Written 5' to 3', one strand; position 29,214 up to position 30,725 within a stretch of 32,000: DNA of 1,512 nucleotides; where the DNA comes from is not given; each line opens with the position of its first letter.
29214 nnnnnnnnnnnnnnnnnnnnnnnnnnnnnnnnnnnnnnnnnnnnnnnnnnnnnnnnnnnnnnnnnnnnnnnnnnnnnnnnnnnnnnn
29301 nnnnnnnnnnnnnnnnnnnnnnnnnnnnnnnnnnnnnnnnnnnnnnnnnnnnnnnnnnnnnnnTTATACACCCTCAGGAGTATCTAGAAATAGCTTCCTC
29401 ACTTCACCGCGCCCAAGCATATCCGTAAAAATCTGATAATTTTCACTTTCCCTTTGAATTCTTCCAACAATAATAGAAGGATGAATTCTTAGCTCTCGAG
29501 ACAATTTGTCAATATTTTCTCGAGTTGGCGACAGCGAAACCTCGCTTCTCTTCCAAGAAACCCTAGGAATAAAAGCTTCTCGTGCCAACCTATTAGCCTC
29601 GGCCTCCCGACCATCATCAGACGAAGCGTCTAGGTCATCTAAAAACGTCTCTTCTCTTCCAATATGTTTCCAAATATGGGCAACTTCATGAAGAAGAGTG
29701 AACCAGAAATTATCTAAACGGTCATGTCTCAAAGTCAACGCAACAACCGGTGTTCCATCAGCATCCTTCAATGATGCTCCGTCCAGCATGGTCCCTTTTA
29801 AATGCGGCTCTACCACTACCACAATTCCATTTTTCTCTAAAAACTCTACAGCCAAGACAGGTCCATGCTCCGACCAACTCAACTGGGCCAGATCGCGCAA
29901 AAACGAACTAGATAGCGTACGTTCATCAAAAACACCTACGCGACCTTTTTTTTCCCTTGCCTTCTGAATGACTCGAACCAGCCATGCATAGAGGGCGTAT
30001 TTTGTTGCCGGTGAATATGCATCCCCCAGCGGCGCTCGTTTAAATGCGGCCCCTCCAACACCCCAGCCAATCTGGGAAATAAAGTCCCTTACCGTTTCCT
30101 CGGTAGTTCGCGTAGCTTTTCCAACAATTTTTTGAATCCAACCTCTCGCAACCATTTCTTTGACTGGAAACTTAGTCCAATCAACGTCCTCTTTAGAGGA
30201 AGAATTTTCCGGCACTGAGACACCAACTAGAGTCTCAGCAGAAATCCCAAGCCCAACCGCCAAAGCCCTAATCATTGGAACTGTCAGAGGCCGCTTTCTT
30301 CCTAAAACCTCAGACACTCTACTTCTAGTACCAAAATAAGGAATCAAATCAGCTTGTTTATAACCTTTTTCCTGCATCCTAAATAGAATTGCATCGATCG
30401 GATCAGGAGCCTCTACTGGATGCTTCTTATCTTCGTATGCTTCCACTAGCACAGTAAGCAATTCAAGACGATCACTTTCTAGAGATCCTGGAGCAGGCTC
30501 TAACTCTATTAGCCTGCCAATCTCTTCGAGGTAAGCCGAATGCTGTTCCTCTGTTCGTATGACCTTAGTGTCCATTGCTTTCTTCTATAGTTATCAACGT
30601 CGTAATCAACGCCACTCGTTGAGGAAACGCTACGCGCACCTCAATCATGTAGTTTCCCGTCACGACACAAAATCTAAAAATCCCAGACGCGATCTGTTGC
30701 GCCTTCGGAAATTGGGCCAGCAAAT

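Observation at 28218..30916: Low-GC three-gene operon: HigB-type toxin, HigA-HTH::ImmA/IrrE protease fusion and Beta-family protein; candidate undescribed defence/addiction system next to a Pf prophage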

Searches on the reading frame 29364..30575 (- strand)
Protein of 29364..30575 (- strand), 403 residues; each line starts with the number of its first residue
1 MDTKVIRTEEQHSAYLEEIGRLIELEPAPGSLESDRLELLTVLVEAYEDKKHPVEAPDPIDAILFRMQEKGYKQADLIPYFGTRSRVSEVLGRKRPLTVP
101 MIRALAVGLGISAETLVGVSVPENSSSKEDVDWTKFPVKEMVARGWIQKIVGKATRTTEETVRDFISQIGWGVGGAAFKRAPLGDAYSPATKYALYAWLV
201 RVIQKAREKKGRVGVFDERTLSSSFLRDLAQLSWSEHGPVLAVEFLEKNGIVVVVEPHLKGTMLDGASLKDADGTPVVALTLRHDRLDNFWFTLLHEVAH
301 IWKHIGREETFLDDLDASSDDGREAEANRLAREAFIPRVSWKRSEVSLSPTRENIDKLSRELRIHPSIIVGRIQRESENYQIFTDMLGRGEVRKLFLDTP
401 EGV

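Call 3: search_protein_families(library=pfam, proteins=[window:29364-30575:-], max_evalue=0.1)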
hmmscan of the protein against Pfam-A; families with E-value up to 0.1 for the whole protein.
window:29364-30575:- (403 aa): 1 family
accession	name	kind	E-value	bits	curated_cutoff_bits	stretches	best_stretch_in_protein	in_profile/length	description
PF06114.19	Peptidase_M78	-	4.4e-08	33.4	22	1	250-340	5-91/123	IrrE N-terminal-like domain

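Call 4: search_protein_families(library=padloc, proteins=[window:29364-30575:-], max_evalue=0.1)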
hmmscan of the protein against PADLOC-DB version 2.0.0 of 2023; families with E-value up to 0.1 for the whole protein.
window:29364-30575:- (403 aa): 11 families
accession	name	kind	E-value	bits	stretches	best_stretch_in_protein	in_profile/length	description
PDLC03982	PD-Lambda-2_B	-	8.4e-184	609.5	1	1-397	1-397/402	-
PDLC03948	RmrA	-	1.8e-06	25.1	1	243-360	161-273/397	-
PDLC03950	RmrA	-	3.5e-06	24.2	1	244-359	153-258/369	-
PDLC03947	RmrA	-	5e-06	23.6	1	237-347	156-263/383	-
PDLC03952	RmrA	-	0.00028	17.8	1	238-343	169-271/395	-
PDLC03944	RmrA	-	0.00082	16.5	1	243-359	150-266/384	-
PDLC04141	capP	-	0.00094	16.7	1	251-360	32-137/242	capP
PDLC03954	RmrA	-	0.0017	15.4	1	237-338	156-254/380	-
PDLC03956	RmrA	-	0.0035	14.4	1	238-342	153-254/399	-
PDLC04776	PDC-M69B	-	0.0045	14.7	1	291-338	82-131/272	-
PDLC03951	RmrA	-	0.0085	13.1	1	243-358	158-267/400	-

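Call 5: search_protein_families(library=ncbifam, proteins=[window:29364-30575:-], max_evalue=0.1)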
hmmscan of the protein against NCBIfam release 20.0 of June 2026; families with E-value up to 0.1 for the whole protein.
window:29364-30575:- (403 aa): 0 families

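Call 22: search_dna_similar(query=window:29364-30575:-, collection=phages, mode=protein, max_rows=15)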
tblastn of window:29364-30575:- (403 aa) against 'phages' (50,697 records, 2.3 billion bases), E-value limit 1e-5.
Records with a match: 36; places in all: 36; records where one place covers at least 80% of the query: 3.
Best place of each record, by identity: <60% 36.
By first word of the organism name: Stx1a-converting 22; Enterobacteria 4; phage 2; Stx2-converting 2; Stx 2; Escherichia 2; Bacteriophage 1; Achromobacter 1.
By host as written in the record: - 28; Escherichia coli O157:H7 strain 981795 2; Escherichia coli C600 2; Achromobacter sp. 1; Escherichia coli O157:H7 str. 86-24 1; Escherichia coli, strain 4795/97, serotype O84:H4 1; Escherichia coli 1.
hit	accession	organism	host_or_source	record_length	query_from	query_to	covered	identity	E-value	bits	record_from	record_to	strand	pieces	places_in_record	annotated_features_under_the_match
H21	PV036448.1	phage NatCom_34192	human feces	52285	56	397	85%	27.1%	6e-14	80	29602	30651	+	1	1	transcriptional regulator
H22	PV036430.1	phage NatCom_20922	human feces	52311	56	392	84%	26.4%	9e-14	79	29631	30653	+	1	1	transcriptional regulator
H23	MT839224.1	Bacteriophage sp.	human fecal samples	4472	56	385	82%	26.8%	3e-14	80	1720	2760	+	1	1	record has no annotation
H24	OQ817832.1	Achromobacter phage CF418P1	Achromobacter sp.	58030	67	387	80%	26.1%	2e-19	97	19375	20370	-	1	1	antitoxin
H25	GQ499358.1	Enterobacteria phage ST2-8624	Escherichia coli O157:H7 str. 86-24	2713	4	117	28%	47.9%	4e-24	110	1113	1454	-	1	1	immunity region; similar to bacteriophage H19-B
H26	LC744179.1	Stx1a-converting phage Stx1a_11KH263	-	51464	4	117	28%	47.9%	6e-24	110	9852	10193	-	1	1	none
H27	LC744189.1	Stx1a-converting phage Stx1a_EH182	-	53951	4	117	28%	47.9%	6e-24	110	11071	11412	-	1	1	none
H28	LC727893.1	Stx1a-converting phage Stx1_JNE130812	-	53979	4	117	28%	47.9%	6e-24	110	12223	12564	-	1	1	none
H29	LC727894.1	Stx1a-converting phage Stx1_JNE122536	-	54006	4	117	28%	47.9%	6e-24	110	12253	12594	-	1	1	none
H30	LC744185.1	Stx1a-converting phage Stx1a_PV728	-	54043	4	117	28%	47.9%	6e-24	110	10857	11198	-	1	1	none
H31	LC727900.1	Stx1a-converting phage Stx1_JNE071577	-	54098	4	117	28%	47.9%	6e-24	110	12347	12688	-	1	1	none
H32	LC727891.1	Stx1a-converting phage Stx1_JNE122398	-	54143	4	117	28%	47.9%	6e-24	110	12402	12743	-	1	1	none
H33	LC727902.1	Stx1a-converting phage Stx1_JNE090861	-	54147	4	117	28%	47.9%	6e-24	110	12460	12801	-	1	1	none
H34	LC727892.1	Stx1a-converting phage Stx1_JNE121849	-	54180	4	117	28%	47.9%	6e-24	110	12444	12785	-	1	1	none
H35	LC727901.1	Stx1a-converting phage Stx1_2499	-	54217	4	117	28%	47.9%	6e-24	110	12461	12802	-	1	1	none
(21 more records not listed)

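Call 25: search_solved_structures(query=window:29364-30575:-, max_evalue=1, show_alignments=2)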
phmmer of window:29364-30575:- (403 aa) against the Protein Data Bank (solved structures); distinct sequences matched with E-value up to 1: 2.
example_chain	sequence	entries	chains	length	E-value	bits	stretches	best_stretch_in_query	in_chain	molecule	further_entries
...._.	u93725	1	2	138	0.0046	19.3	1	6-115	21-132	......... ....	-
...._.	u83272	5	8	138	0.0063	18.9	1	6-114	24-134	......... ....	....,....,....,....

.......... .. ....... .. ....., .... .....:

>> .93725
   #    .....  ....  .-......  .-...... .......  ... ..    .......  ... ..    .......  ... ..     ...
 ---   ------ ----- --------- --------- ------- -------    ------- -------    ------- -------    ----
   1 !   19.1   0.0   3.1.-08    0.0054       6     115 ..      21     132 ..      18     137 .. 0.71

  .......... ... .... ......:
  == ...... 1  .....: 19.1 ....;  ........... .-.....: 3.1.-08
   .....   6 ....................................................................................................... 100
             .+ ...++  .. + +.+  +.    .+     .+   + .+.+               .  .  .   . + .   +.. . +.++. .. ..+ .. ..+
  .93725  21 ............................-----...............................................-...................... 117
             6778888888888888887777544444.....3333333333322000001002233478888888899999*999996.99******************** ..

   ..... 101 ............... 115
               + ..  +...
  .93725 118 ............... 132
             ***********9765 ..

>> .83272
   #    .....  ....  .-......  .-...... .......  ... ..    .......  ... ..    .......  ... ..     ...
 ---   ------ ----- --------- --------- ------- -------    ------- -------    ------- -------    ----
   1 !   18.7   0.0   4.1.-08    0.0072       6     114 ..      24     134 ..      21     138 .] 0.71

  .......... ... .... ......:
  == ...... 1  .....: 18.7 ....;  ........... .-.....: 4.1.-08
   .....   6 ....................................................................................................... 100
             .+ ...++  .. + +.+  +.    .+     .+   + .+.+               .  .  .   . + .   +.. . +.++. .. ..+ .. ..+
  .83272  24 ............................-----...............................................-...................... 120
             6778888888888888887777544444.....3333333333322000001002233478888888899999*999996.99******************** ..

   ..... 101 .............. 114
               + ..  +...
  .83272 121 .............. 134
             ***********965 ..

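Call 26: find_related_loci(query=A1, collection=genome_contigs, flank=6000)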
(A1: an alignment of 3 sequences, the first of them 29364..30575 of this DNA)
Query A1 (403 aa) in genome_contigs; peptide patterns used: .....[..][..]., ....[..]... (x = any residue, [..] = any of these).
291 stretches matched a pattern; 161 encode a relative of the query (tblastn E <= 1e-3); the best 80 are kept; 80 distinct loci.
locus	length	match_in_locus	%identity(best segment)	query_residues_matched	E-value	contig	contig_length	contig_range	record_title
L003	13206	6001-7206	74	1-402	0e+0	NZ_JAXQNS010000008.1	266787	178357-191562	Pseudomonas sp. RP23018S RP23018S_contig_8, whole genome shotgun sequence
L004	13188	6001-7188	74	1-396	0e+0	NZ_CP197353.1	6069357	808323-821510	Pseudomonas sp. NUPR-001 chromosome, complete genome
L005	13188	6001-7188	74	1-396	0e+0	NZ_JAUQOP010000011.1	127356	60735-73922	Pseudomonas citrulli strain K18 NODE_11_length_127356_cov_9.98914_pilon, whole genome shotgun sequence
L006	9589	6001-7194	71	2-399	0e+0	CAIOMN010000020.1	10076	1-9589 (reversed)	MAG: uncultured Methylococcaceae bacterium isolate Ki2-D4_bin-0825 genome assembly, contig: bin-0825:020/280, whole geno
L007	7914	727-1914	68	1-396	0e+0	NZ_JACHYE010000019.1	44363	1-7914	Herbaspirillum sp. Sphag64 Ga0365388_19, whole genome shotgun sequence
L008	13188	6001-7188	68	2-396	0e+0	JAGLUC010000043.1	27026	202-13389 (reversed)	MAG: Methylococcales bacterium isolate RS_11_22 ZL20.bin.22.fa_43, whole genome shotgun sequence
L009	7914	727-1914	66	1-396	0e+0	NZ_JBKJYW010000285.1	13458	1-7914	MAG: Serratia sp. (in: enterobacteria) isolate swi_bin.219 k127_1213455, whole genome shotgun sequence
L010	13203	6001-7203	66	1-401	0e+0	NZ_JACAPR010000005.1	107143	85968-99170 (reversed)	Pseudomonas gingeri strain D8001 run0228_D8001_S21_L004_contig_5, whole genome shotgun sequence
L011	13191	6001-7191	66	1-396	0e+0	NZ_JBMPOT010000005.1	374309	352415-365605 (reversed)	Undibacterium sp. JH2W NODE_5_length_374309_cov_42.155384_5, whole genome shotgun sequence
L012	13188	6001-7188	64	1-396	1e-180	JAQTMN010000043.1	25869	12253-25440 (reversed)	MAG: Sulfuricella sp. isolate STA_41 NODE_3566_length_25869_cov_16.344690_Sandtown_A, whole genome shotgun sequence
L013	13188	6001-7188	64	1-396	3e-180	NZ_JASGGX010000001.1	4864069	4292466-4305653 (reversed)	MAG: Propionivibrio sp. isolate 5N011 JMF-2111-06-0005.ont.bin.11_0, whole genome shotgun sequence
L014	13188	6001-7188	65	1-396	2e-179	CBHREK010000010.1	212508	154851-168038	MAG TPA_asm: uncultured Duganella sp. isolate ERR14722430_binner123_Refined_16 genome assembly, contig: ERZ27336829.4250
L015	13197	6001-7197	64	4-402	1e-179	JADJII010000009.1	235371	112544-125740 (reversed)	MAG: Candidatus Egaibacter danicus isolate Ega_18-Q3-R5-49_MAXAC.062 tig00003075-10-2356430, whole genome shotgun sequen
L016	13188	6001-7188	64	1-396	1e-179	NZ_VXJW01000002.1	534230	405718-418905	Salmonella enterica subsp. arizonae strain CCUG 6322T contig_0000002, whole genome shotgun sequence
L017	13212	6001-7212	64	1-402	1e-179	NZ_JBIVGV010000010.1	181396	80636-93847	Pseudomonas sp. NPDC089734 NPDC089734_195_G5.ctg-0010, whole genome shotgun sequence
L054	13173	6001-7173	44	4-396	3e-99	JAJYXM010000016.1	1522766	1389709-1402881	MAG: bacterium isolate FK3.bin42 NODE_1_length_1522766_cov_4.043218, whole genome shotgun sequence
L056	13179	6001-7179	40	1-396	2e-92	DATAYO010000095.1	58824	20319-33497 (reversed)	MAG TPA_asm: Steroidobacteraceae bacterium isolate SMAG_U5681 k141_149654, whole genome shotgun sequence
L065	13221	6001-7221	43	1-396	1e-88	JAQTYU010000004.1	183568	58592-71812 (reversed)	MAG: Thiotrichaceae bacterium isolate STC_44 NODE_170_length_183568_cov_172.644371_Sandtown_C, whole genome shotgun sequ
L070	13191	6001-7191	39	1-400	2e-87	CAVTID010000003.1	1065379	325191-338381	MAG: uncultured Gammaproteobacteria bacterium isolate MFD06092.bin.2.158 genome assembly, contig: contig_18747, whole ge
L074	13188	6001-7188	41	4-396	3e-84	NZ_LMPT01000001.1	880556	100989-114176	Acidovorax sp. Leaf191 contig_1, whole genome shotgun sequence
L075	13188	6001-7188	41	4-396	5e-84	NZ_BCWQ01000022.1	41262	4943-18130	Hydrogenophaga pseudoflava NBRC 102511, whole genome shotgun sequence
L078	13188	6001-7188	40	4-396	6e-84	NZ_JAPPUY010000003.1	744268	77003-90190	Roseateles hydrophilus strain UHG3 contig3, whole genome shotgun sequence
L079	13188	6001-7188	40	4-396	1e-83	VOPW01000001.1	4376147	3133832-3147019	Piscinibacter aquaticus strain KACC 15278 1, whole genome shotgun sequence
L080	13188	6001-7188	41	4-396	1e-83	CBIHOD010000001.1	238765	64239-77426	MAG TPA_asm: uncultured Burkholderiales bacterium isolate SRR18156197_binner13_Refined_28 genome assembly, contig: ERZ27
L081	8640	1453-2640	41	4-396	8e-84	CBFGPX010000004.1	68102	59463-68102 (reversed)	MAG TPA_asm: uncultured Comamonadaceae bacterium isolate SRR14536362_binner13_Refined_24 genome assembly, contig: ERZ273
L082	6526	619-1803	42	4-398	5e-83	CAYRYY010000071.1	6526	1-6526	MAG TPA_asm: uncultured Gammaproteobacteria bacterium isolate SRP286056_co1_491 genome assembly, contig: NODE_16536_leng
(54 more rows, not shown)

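Call 28: find_encoding_contigs(protein=window:29364-30575:-, flank=10000, max_places=8)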
Protein window:29364-30575:- (403 aa): no gene with exactly this product is on record in the collection.

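Call 53: search_protein_families(library=pfam, proteins=[L074:7362-8537:+, L074:8384-9925:+, L074:5663-5953:+, L065:7340-8626:-, L065:8637-9719:-, L065:5683-5967:+], max_evalue=0.01)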
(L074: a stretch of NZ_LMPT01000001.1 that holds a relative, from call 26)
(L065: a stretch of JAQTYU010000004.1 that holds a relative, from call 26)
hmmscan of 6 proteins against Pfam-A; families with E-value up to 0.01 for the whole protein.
L074:7362-8537:+ (391 aa): 2 families
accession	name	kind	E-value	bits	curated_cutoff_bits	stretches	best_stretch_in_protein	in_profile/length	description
PF14462.11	Prok-E2_E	-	1.5e-38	131.8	25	1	266-388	1-123/123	Prokaryotic E2 family E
PF14452.12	Multi_ubiq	-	1.3e-23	83.4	24.5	2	113-177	1-67/69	Multiubiquitin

L074:8384-9925:+ (513 aa): 2 families
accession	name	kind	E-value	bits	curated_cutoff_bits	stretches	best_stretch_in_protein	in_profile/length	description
PF00899.27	ThiF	-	1e-19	71.1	28.1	1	223-359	9-143/238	ThiF family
PF14464.11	Prok-JAB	-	4.6e-08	33.4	25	1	62-162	3-94/114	Prokaryotic homologs of the JAB domain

L074:5663-5953:+ (96 aa): 1 family
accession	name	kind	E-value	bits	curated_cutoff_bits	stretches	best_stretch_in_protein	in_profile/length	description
PF09907.15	HigB_toxin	-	1e-28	99.8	27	1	20-91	2-73/74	HigB_toxin, RelE-like toxic component of a toxin-antitoxin system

L065:7340-8626:- (428 aa): 6 families
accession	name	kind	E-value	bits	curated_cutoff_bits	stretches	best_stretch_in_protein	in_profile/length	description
PF03721.20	UDPG_MGDP_dh_N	-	1.9e-38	132.4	27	1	6-178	2-181/187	UDP-glucose/GDP-mannose dehydrogenase family, NAD binding domain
PF03720.21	UDPG_MGDP_dh_C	-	8.6e-25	87.6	30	1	316-414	2-101/103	UDP-glucose/GDP-mannose dehydrogenase family, UDP binding domain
PF00984.24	UDPG_MGDP_dh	-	3.8e-23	81.9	25.4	1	201-288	3-93/94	UDP-glucose/GDP-mannose dehydrogenase family, central domain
PF03446.21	NAD_binding_2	-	0.00022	21.7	21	0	6-126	1-102/161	NAD binding domain of 6-phosphogluconate dehydrogenase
PF01262.27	AlaDh_PNT_C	-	0.0016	18.4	23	1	6-60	30-79/214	Alanine dehydrogenase/PNT, C-terminal domain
PF01210.29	NAD_Gly3P_dh_N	-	0.0076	16.7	23.1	0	6-90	1-86/158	NAD-dependent glycerol-3-phosphate dehydrogenase N-terminus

L065:8637-9719:- (360 aa): 1 family
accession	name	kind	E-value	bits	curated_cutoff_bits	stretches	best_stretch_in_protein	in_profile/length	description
PF01594.21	AI-2E_transport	-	9.6e-69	232.5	34.3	1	19-345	4-326/327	AI-2E family transporter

L065:5683-5967:+ (94 aa): 2 families
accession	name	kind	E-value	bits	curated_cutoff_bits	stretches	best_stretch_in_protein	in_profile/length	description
PF09907.15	HigB_toxin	-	2.8e-27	95.2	27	1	20-91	2-73/74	HigB_toxin, RelE-like toxic component of a toxin-antitoxin system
PF24732.2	ParE_like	-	0.0062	16.9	24.4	0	62-91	40-67/67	ParE-like toxin domain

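Call 59: search_protein_families(library=pfam, proteins=[L056:7368-9095:+, L070:7478-8782:+, L075:7431-8537:+, L078:7431-8537:+, L080:7267-8535:+, L081:2883-3989:+, L082:1825-2910:+, L079:7415-7963:+], max_evalue=0.001)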
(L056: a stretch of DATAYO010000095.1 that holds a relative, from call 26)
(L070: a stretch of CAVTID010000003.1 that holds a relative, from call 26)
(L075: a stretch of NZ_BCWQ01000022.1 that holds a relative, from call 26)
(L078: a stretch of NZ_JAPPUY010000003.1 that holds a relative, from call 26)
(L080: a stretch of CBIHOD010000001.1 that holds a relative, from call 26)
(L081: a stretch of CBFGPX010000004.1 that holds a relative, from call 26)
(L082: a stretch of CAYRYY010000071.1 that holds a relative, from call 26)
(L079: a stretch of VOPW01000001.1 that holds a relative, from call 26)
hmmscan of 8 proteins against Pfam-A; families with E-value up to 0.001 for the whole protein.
L056:7368-9095:+ (575 aa): 2 families
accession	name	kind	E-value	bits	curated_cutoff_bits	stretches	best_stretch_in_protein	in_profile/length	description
PF09286.16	Pro-kuma_activ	-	3.9e-25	89.2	23.5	1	59-175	5-121/143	Pro-kumamolisin, activation domain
PF00082.27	Peptidase_S8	-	1.1e-11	45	21.8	1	307-494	75-256/288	Subtilase family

L070:7478-8782:+ (434 aa): 0 families

L075:7431-8537:+ (368 aa): 2 families
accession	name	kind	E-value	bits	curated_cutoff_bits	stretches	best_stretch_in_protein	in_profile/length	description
PF14462.11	Prok-E2_E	-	2.3e-37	127.9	25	1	243-365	1-123/123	Prokaryotic E2 family E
PF14452.12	Multi_ubiq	-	1.8e-25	89.3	24.5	2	90-154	1-67/69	Multiubiquitin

L078:7431-8537:+ (368 aa): 2 families
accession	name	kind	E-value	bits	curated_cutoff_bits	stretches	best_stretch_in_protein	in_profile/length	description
PF14462.11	Prok-E2_E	-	2.2e-38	131.2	25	1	243-365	1-123/123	Prokaryotic E2 family E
PF14452.12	Multi_ubiq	-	1.1e-25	90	24.5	2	90-154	1-67/69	Multiubiquitin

L080:7267-8535:+ (422 aa): 2 families
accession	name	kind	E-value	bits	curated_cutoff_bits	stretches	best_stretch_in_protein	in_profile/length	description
PF14462.11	Prok-E2_E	-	2.1e-37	128.1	25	1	297-419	1-123/123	Prokaryotic E2 family E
PF14452.12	Multi_ubiq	-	3e-25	88.6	24.5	2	144-208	1-67/69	Multiubiquitin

L081:2883-3989:+ (368 aa): 2 families
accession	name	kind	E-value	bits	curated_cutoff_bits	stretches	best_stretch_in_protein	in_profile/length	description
PF14462.11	Prok-E2_E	-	2.4e-38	131.1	25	1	243-365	1-123/123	Prokaryotic E2 family E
PF14452.12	Multi_ubiq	-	5.1e-25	87.9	24.5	2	90-154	1-67/69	Multiubiquitin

L082:1825-2910:+ (361 aa): 1 family
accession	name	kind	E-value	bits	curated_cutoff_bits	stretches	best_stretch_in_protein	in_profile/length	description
PF14350.11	Beta_protein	-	1.4e-60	206.1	27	1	7-351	1-338/342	Beta protein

L079:7415-7963:+ (182 aa): 1 family
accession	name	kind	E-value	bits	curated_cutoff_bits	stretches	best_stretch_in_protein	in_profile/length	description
PF14452.12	Multi_ubiq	-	2.7e-21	76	24.5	2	30-92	7-69/69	Multiubiquitin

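Call 76: search_protein_families(library=phrogs, proteins=[window:29364-30575:-], max_evalue=0.001)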
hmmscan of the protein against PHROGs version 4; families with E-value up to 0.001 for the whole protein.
window:29364-30575:- (403 aa): 5 families
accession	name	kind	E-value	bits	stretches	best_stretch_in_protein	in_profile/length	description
phrog_11202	-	unknown function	4.2e-28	99.3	1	4-117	7-120/218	-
phrog_2439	-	transcription regulation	2e-19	70.7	1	243-377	152-281/367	transcriptional regulator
phrog_1373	-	transcription regulation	6.9e-19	69.4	1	1-125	1-131/166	transcriptional regulator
phrog_10398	-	unknown function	1.3e-13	51.9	1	1-66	1-66/66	-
phrog_87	-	other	2.9e-06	28.2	1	244-385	45-173/227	metallo-protease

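Call 81: search_protein_families(library=padloc, proteins=[L054:5698-5976:+, L074:5663-5953:+, L074:5905-7212:+], max_evalue=0.001)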
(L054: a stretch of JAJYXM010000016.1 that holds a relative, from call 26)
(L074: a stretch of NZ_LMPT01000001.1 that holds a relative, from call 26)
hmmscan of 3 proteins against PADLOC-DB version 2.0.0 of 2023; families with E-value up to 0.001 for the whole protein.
L054:5698-5976:+ (92 aa): 4 families
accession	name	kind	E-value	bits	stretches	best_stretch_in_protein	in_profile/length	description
PDLC03981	PD-Lambda-2_A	-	1.6e-37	125.9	1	1-91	1-91/94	-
PDLC03979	PD-Lambda-2_A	-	3.1e-30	102.8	1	1-89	1-89/97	-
PDLC03978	PD-Lambda-2_A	-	7.8e-16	56.2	1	1-82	1-82/87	-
PDLC03980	PD-Lambda-2_A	-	2.5e-09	35.7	1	1-81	3-83/92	-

L074:5663-5953:+ (96 aa): 4 families
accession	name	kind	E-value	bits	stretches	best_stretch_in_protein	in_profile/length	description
PDLC03981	PD-Lambda-2_A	-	4.1e-44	147.1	1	1-94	1-94/94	-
PDLC03979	PD-Lambda-2_A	-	2.7e-29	99.8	1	4-91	4-91/97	-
PDLC03978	PD-Lambda-2_A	-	2.8e-14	51.2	1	1-80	1-80/87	-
PDLC03980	PD-Lambda-2_A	-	2e-07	29.6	1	1-80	3-82/92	-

L074:5905-7212:+ (435 aa): 2 families
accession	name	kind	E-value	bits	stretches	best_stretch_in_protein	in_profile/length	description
PDLC03982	PD-Lambda-2_B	-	1.5e-156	519.7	1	29-431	2-399/402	-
PDLC03947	RmrA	-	9.7e-05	19.3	1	276-396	166-279/383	-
